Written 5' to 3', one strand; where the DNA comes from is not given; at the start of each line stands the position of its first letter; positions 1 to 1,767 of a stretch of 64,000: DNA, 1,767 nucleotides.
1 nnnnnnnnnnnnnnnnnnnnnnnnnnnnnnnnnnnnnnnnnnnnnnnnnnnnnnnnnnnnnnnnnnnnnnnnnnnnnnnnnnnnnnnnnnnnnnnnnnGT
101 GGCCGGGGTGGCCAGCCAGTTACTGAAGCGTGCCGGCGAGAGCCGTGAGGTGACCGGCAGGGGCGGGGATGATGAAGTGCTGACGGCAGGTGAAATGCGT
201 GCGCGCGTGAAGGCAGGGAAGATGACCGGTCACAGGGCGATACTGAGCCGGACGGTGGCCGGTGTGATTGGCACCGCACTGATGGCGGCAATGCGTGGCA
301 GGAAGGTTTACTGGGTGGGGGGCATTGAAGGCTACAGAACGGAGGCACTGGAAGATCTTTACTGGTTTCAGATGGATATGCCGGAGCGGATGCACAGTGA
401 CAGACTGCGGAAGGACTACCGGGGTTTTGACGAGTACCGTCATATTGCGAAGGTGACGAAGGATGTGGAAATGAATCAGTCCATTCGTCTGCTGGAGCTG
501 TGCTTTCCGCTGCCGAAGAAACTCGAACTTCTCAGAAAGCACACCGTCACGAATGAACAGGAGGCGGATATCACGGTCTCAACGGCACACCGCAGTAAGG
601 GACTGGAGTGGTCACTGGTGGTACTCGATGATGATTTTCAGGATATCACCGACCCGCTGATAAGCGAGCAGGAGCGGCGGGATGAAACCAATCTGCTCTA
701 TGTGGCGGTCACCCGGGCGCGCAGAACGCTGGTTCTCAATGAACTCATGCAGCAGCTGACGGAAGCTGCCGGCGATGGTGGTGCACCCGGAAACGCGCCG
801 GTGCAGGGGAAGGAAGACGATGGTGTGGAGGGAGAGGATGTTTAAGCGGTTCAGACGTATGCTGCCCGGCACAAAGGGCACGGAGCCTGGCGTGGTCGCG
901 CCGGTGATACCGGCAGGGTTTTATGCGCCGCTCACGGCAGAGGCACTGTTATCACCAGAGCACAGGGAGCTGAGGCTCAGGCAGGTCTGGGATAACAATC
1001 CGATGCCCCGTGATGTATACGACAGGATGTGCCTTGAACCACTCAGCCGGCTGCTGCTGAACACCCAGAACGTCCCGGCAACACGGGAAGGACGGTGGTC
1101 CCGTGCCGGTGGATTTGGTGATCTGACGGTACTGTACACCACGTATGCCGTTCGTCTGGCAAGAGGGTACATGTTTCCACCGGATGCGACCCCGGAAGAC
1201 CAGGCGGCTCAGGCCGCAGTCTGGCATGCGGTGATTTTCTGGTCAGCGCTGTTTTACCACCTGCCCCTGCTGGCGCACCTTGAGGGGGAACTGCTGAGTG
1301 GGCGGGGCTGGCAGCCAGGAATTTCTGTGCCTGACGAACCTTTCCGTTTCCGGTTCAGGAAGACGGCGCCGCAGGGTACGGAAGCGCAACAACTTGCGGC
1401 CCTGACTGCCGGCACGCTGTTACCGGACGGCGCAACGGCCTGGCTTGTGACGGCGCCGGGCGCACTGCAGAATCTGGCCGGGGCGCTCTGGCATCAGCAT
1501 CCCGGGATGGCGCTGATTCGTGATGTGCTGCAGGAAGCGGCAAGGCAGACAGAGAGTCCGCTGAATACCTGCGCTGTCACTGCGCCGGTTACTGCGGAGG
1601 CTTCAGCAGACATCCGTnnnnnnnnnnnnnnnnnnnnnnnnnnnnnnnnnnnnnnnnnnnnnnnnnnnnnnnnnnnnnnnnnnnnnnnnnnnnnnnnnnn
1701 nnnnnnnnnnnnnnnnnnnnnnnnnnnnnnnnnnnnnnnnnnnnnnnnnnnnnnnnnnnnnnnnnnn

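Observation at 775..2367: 530-aa unknown protein with a ~150-residue acidic Thr/Ala/Val/Glu-rich linker, translationally coupled to the helicase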

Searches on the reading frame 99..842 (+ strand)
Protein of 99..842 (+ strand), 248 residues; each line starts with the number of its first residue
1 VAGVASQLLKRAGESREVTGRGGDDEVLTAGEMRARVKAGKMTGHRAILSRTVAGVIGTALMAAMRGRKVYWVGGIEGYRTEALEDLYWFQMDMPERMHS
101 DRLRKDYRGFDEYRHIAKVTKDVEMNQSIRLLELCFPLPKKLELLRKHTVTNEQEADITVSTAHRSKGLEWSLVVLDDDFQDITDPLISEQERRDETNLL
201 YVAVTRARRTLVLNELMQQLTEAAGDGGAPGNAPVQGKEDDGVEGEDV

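Call 4: search_protein_families(proteins=[window:99-842:+], library=ncbifam, max_evalue=0.01)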
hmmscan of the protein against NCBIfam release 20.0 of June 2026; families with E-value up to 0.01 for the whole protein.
window:99-842:+ (248 aa): 11 families
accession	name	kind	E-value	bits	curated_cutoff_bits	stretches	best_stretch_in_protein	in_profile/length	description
TIGR01074.1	rep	equivalog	5.1e-06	25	951.45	1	144-214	539-610/668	DNA helicase Rep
NF010485.0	PRK13909.1-2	equivalog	6.8e-06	24.6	650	0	189-213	677-701/909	RecB-like helicase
NF010487.0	PRK13909.1-4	equivalog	4.1e-05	22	759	0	176-213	665-701/924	RecB-like helicase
TIGR01073.1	pcrA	equivalog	7.2e-05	21.3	911.2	1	150-215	540-609/725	DNA helicase PcrA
TIGR00609.1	recB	equivalog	0.00029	19.1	696.05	0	158-213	728-810/1175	exodeoxyribonuclease V subunit beta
TIGR02784.1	addA_alphas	equivalog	0.00077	17.9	860.75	0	190-221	844-875/1138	double-strand break repair helicase AddA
NF008743.0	PRK11773.1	equivalog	0.00089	17.7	965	1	152-213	548-612/720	DNA helicase II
TIGR01448.2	helicase_RecD2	equivalog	0.0011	17.2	500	1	162-214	644-687/713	SF1B family DNA helicase RecD2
TIGR02785.1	addA_Gpos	equivalog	0.0024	15.7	707.65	0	147-176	773-802/1234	helicase-exonuclease AddAB subunit AddA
TIGR01075.1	uvrD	equivalog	0.003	15.9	1144.45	1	152-214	543-608/715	DNA helicase II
NF008172.0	PRK10919.1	equivalog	0.0052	15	1168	1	151-213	545-609/673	DNA helicase Rep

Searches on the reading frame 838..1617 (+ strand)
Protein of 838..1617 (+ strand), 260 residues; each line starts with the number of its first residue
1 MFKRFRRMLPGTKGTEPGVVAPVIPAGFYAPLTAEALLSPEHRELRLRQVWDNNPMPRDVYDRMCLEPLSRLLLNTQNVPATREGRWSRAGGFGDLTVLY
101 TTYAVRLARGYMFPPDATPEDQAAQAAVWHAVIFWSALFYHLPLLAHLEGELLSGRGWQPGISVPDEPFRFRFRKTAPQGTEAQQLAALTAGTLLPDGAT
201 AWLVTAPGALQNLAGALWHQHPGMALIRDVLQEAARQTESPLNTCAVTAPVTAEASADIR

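Call 23: search_protein_representatives(protein=window:838-1617:+)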
Query: 260 residues. Proteins with E-value up to 0.001 (for the whole library): 259; up to 1e-10: 140; up to 1e-30: 64. The best 150 are listed.
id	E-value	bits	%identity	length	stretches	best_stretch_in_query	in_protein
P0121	1.2e-105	369.0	68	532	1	16-259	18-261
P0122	1.4e-101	355.8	66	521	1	2-255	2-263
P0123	9.5e-80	284.2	57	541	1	20-246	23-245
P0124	1.5e-77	276.9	56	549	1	15-244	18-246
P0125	1.9e-73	263.5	51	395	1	21-252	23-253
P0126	1.4e-71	257.4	51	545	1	13-246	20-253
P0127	4.2e-71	255.8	51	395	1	17-244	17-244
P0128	6.0e-70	252.0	51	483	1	4-244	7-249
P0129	9.5e-70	251.4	53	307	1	22-243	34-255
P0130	3.1e-68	246.4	51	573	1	22-241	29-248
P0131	3.7e-68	246.1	49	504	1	10-247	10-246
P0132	1.4e-67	244.2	74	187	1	56-200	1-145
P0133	2.5e-67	243.5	50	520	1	1-241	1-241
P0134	5.0e-67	242.5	51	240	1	2-236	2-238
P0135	3.9e-65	236.3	49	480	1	5-245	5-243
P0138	2.4e-60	220.5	46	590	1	11-241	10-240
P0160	2.9e-41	158.0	36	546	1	5-229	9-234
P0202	1.3e-19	87.0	28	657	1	23-234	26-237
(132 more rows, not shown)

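Call 32: find_encoding_contigs(protein=P0138, flank=7000, max_places=2)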
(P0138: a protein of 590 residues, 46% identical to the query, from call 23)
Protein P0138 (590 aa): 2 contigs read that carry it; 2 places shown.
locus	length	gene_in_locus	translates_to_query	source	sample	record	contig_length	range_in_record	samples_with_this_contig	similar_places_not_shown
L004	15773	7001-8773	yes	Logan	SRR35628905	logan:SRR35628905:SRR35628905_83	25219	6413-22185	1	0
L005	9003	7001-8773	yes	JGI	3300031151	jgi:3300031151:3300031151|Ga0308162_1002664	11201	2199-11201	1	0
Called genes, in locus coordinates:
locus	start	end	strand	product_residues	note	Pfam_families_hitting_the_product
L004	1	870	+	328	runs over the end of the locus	PF08401:ArdcN, PF18818:MPTase-PolyVal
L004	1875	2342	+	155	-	PF07173:GRDP-like (weak), PF27765:UCP032817-like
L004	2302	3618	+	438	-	-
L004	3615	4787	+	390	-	PF13621:Cupin_8, PF08007:JmjC_2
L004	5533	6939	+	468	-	PF13245:AAA_19, PF01443:Viral_helicase1 (faint), PF00580:UvrD-helicase, PF13361:UvrD_C, PF13538:UvrD_C_2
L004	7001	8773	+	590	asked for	PF07514:TraI_2, PF07515:TraI_2_C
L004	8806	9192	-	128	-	PF13279:4HBT_2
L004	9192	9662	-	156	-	-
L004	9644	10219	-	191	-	-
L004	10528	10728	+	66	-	-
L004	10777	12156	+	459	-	PF00772:DnaB, PF03796:DnaB_C, PF13481:AAA_25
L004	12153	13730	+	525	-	-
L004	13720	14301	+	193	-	PF11198:DUF2857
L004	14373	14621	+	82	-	PF24732:ParE_like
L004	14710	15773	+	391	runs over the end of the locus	-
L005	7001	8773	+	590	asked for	PF07514:TraI_2, PF07515:TraI_2_C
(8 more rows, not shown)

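Call 33: find_encoding_contigs(protein=P0160, flank=7000, max_places=2)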
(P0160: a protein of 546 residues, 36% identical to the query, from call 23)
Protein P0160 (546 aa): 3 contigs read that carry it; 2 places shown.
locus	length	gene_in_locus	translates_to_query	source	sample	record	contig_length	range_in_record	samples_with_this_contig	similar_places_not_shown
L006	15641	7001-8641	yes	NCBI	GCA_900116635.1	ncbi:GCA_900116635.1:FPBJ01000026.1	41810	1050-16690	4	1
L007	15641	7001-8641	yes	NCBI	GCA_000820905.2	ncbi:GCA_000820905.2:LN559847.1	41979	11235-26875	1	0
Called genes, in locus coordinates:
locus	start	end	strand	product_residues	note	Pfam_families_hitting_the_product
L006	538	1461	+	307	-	PF12834:Phage_int_SAM_2, PF13102:Phage_int_SAM_5 (weak), PF12835:Integrase_1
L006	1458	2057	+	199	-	PF00657:Lipase_GDSL, PF04311:DUF459, PF13472:Lipase_GDSL_2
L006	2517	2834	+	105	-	-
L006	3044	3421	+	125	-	-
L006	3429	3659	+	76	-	-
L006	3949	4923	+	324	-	PF08401:ArdcN, PF18818:MPTase-PolyVal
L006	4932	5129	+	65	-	PF06755:CbtA_toxin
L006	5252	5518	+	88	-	-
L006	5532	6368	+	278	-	PF13245:AAA_19, PF01443:Viral_helicase1 (faint), PF00580:UvrD-helicase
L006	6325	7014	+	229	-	PF13361:UvrD_C, PF13538:UvrD_C_2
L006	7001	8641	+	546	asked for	PF07514:TraI_2, PF07515:TraI_2_C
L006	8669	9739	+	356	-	PF00589:Phage_integrase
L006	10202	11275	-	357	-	PF11873:Mltc_N, PF01464:SLT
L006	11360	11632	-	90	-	PF04362:Iron_traffic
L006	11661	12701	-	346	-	PF00730:HhH-GPD, PF00633:HHH (weak), PF14815:NUDIX_4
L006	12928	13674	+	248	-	PF02390:Methyltransf_4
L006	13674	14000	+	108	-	PF04320:YggL_50S_bp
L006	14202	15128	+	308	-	PF04960:Glutaminase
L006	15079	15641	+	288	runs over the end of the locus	PF11101:DUF2884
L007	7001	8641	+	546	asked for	PF07514:TraI_2, PF07515:TraI_2_C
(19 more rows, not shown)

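Call 34: find_encoding_contigs(protein=P0202, flank=7000, max_places=2)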
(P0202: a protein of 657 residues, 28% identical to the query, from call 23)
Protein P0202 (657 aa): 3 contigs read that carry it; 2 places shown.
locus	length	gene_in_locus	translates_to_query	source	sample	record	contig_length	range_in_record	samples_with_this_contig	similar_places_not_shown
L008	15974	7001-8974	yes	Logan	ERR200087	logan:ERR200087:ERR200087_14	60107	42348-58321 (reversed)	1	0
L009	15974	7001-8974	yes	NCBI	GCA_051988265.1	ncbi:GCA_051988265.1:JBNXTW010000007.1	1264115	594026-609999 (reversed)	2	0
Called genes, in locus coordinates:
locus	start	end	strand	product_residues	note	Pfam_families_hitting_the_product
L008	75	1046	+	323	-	PF08401:ArdcN, PF18818:MPTase-PolyVal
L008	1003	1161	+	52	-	-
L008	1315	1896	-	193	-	PF00239:Resolvase, PF13518:HTH_28 (faint)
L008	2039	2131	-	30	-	-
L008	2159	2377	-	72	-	-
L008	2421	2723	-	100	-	-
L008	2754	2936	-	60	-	-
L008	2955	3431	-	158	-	-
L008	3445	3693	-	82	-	-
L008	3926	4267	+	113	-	-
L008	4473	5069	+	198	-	PF19570:DUF6088, PF13338:AbiEi_4 (weak)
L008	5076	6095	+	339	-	PF08843:AbiEii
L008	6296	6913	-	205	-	PF20390:DUF6685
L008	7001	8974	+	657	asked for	PF07514:TraI_2, PF07515:TraI_2_C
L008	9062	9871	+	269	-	PF00589:Phage_integrase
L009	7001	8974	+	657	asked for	PF07514:TraI_2, PF07515:TraI_2_C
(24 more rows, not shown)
